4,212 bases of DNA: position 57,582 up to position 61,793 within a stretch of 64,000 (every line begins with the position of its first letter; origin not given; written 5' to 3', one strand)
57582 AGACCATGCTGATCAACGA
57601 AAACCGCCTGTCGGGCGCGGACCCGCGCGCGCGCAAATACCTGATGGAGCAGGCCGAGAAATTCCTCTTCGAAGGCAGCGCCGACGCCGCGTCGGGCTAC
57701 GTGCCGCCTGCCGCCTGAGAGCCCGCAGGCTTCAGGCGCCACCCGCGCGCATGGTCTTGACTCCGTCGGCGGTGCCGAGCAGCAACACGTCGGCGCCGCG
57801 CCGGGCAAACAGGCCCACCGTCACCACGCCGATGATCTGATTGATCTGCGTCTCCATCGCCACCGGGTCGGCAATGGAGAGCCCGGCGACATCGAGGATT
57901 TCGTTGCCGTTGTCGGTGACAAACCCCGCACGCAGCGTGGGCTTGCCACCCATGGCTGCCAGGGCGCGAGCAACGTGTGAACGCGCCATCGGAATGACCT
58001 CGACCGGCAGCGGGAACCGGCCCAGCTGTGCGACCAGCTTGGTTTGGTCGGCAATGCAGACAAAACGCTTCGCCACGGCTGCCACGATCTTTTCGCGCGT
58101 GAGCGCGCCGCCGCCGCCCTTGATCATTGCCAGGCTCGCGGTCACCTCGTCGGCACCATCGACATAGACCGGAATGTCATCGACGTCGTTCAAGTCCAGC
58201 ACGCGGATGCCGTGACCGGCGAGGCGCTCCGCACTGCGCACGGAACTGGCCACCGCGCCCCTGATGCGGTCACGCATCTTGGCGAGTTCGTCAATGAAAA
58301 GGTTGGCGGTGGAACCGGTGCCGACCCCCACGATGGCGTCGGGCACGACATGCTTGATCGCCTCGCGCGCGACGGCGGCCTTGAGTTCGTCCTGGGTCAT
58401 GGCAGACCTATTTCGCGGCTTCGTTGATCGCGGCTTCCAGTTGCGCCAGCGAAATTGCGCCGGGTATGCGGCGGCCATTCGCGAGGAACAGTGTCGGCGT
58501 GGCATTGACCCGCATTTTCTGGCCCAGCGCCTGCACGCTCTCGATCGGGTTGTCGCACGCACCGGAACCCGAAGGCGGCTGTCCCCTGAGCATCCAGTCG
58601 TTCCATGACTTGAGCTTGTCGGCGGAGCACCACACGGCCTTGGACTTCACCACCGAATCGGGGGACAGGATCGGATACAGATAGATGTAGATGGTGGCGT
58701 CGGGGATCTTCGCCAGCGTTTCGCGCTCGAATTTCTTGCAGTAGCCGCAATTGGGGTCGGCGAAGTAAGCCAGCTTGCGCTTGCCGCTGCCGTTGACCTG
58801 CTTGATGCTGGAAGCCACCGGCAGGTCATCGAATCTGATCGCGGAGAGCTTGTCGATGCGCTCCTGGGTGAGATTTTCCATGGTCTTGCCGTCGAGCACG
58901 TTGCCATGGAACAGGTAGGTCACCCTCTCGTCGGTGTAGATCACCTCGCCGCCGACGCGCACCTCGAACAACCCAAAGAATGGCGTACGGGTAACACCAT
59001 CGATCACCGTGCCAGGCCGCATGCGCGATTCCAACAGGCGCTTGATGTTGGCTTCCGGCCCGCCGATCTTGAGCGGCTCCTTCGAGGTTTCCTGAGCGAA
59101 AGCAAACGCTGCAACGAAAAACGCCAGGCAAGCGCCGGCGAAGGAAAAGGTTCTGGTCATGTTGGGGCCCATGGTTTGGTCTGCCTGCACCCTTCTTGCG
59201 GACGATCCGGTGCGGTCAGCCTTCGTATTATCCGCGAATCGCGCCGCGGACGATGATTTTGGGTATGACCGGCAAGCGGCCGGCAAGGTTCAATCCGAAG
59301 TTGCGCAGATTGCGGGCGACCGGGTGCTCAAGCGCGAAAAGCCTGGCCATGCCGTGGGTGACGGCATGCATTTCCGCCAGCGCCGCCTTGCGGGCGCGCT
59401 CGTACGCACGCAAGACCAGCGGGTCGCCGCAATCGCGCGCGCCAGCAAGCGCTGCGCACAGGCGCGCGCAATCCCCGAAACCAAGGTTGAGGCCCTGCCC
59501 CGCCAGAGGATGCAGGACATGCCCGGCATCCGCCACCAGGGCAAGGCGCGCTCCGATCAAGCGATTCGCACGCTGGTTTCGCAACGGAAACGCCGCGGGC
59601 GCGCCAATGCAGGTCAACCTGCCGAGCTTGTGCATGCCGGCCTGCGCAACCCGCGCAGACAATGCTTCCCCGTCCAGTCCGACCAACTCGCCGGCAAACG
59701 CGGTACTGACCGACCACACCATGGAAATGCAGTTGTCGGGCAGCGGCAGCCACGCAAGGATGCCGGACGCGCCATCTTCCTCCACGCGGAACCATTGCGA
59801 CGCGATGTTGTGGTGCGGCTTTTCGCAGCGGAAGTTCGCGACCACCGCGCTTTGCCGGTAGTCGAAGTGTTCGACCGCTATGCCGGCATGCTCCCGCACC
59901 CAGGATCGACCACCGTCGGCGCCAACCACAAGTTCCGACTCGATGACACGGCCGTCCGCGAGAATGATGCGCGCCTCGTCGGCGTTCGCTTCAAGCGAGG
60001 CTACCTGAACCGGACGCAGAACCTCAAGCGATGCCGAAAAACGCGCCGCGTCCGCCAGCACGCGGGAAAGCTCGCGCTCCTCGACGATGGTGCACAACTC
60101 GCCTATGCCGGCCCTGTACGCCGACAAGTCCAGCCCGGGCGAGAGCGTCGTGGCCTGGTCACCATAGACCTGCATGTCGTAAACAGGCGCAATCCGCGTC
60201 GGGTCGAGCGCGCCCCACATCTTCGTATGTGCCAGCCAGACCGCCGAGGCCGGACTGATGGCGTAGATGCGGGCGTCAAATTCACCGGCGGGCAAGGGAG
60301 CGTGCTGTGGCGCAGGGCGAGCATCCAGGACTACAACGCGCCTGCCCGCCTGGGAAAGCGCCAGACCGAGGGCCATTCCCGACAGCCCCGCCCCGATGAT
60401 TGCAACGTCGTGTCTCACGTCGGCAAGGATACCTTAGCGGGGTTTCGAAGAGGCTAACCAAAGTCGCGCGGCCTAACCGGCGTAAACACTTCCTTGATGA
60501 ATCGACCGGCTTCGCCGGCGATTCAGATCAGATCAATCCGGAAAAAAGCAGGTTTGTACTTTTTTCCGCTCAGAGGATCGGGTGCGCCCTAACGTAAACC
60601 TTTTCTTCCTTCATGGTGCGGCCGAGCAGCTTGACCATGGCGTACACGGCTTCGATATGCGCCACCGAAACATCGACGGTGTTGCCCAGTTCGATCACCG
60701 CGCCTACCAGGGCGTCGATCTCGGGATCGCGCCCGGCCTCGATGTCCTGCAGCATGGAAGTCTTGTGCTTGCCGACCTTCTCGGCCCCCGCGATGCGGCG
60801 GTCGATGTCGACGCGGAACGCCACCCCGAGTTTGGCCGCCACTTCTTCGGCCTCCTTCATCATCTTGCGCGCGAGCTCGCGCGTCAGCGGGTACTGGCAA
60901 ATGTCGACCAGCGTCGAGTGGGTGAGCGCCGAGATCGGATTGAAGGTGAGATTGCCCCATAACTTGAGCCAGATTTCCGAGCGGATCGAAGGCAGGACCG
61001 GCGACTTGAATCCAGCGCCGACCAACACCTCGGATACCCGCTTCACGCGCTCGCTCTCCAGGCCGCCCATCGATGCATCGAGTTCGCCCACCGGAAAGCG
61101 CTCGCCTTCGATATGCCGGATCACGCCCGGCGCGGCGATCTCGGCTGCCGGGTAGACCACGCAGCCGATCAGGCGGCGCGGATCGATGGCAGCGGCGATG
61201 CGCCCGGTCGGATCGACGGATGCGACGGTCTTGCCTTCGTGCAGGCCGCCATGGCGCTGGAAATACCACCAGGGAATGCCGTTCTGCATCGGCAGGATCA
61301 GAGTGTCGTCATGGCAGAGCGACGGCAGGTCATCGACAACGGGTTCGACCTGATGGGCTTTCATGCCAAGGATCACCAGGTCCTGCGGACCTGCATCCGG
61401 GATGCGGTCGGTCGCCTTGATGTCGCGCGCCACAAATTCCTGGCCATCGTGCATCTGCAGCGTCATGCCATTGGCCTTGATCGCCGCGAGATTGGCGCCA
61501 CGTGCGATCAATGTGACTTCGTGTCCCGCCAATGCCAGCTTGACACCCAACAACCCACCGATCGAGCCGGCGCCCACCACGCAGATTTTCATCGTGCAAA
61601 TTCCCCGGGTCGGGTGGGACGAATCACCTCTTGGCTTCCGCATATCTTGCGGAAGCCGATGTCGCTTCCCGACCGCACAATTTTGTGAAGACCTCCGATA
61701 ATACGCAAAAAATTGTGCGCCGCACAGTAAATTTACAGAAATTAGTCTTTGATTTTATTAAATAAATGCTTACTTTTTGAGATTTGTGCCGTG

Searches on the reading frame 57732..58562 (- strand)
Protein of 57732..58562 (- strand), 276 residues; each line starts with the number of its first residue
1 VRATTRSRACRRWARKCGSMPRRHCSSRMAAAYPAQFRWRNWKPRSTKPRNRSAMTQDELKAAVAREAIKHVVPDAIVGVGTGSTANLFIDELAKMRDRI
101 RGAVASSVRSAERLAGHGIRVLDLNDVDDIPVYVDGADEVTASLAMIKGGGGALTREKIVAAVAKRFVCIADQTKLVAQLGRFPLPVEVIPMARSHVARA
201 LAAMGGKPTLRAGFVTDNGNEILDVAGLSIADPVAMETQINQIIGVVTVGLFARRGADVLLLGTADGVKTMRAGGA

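Call 75: search_protein_families(library=pfam, proteins=[window:57732-58562:-], max_evalue=0.00001)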
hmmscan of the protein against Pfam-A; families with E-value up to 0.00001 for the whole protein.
window:57732-58562:- (276 aa): 1 family
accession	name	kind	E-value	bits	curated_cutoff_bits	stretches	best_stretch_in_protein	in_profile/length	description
PF06026.20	Rib_5-P_isom_A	-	1.6e-59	200.8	26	1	103-267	2-173/173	Ribose 5-phosphate isomerase A (phosphoriboisomerase A)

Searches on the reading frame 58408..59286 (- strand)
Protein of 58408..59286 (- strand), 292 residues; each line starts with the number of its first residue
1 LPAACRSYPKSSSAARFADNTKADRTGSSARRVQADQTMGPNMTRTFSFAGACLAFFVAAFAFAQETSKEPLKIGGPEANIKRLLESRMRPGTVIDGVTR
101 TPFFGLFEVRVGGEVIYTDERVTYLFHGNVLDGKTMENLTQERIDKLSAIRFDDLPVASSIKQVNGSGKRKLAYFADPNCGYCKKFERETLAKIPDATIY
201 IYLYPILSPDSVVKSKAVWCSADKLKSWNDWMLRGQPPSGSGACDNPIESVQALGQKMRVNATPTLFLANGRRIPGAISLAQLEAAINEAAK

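Call 75: search_protein_families(library=pfam, proteins=[window:58408-59286:-], max_evalue=0.00001)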
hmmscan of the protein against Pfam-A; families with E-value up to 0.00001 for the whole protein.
window:58408-59286:- (292 aa): 3 families
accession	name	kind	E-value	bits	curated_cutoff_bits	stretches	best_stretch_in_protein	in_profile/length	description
PF13098.12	Thioredoxin_2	-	3e-24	85.8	27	1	165-286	2-103/104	Thioredoxin-like domain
PF10411.14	DsbC_N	-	4e-14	52.4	25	1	77-141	6-70/70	Disulfide bond isomerase protein N-terminal domain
PF13462.12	Thioredoxin_4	-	7.6e-06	26.6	23.2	0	248-288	125-164/165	Thioredoxin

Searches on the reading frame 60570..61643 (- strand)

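Call 75: search_protein_families(library=pfam, proteins=[window:60570-61643:-], max_evalue=0.00001)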
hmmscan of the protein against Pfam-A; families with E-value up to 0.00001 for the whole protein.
window:60570-61643:- (357 aa): 2 families
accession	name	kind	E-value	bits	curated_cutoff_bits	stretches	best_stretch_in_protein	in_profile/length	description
PF08546.17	ApbA_C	-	1.5e-30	106.6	22.7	1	220-339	2-123/125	Ketopantoate reductase PanE/ApbA C terminal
PF02558.23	ApbA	-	1.2e-27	96.8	22.2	1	20-188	1-148/150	Ketopantoate reductase PanE/ApbA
